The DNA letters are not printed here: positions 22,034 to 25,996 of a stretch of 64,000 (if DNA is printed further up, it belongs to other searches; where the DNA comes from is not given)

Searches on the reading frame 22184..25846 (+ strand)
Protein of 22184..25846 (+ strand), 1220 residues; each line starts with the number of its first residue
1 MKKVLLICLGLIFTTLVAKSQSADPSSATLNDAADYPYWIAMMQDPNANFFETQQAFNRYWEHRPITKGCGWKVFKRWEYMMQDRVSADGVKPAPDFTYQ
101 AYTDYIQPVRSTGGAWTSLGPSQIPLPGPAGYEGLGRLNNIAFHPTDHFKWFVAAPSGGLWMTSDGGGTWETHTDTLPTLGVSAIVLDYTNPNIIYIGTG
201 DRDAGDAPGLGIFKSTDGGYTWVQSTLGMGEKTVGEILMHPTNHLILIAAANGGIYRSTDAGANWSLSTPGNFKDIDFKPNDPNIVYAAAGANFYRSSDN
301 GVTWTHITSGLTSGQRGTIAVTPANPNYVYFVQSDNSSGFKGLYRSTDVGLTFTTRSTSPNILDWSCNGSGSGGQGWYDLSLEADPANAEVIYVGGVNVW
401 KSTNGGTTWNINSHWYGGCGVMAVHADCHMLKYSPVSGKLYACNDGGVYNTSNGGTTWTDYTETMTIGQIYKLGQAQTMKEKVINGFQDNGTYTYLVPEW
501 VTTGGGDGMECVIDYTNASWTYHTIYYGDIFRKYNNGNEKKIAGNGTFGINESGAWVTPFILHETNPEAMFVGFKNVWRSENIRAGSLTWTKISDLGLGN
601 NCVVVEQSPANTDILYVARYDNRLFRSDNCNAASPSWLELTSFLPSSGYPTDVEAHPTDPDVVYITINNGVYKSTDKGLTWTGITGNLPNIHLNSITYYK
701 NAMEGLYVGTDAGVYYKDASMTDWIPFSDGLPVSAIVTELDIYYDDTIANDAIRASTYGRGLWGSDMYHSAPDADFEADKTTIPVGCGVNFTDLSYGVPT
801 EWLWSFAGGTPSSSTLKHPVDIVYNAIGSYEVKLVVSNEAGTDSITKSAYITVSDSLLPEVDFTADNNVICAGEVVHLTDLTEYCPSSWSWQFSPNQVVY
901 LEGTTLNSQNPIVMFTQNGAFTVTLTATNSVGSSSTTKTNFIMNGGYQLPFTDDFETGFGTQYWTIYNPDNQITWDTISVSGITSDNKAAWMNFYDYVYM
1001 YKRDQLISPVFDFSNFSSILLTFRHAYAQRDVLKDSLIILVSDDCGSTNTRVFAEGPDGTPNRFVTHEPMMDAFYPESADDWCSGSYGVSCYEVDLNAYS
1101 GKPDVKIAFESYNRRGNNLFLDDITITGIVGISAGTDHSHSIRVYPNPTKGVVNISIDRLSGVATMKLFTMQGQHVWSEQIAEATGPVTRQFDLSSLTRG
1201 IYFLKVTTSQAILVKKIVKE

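Call 45: search_protein_families(library=pfam, proteins=[window:22184-25846:+], max_evalue=0.001)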
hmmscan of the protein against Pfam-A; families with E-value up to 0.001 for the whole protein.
window:22184-25846:+ (1220 aa): 5 families
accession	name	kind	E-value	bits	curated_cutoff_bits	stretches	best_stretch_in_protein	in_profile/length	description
PF15902.12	Sortilin-Vps10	-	1.5e-21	77.2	33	2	212-287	3-84/446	Sortilin, neurotensin receptor 3,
PF00801.26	PKD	-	3.1e-16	59.6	23.5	2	777-844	5-73/80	PKD domain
PF18911.6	PKD_4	-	3.6e-16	59.4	27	2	770-853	2-85/85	PKD domain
PF18962.6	Por_Secre_tail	-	2.9e-13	50.3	27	1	1144-1218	1-74/75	Secretion system C-terminal sorting domain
PF18981.6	InlK_D3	-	0.00087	19.8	25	0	911-937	42-68/75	Internalin K domain (D3/D4)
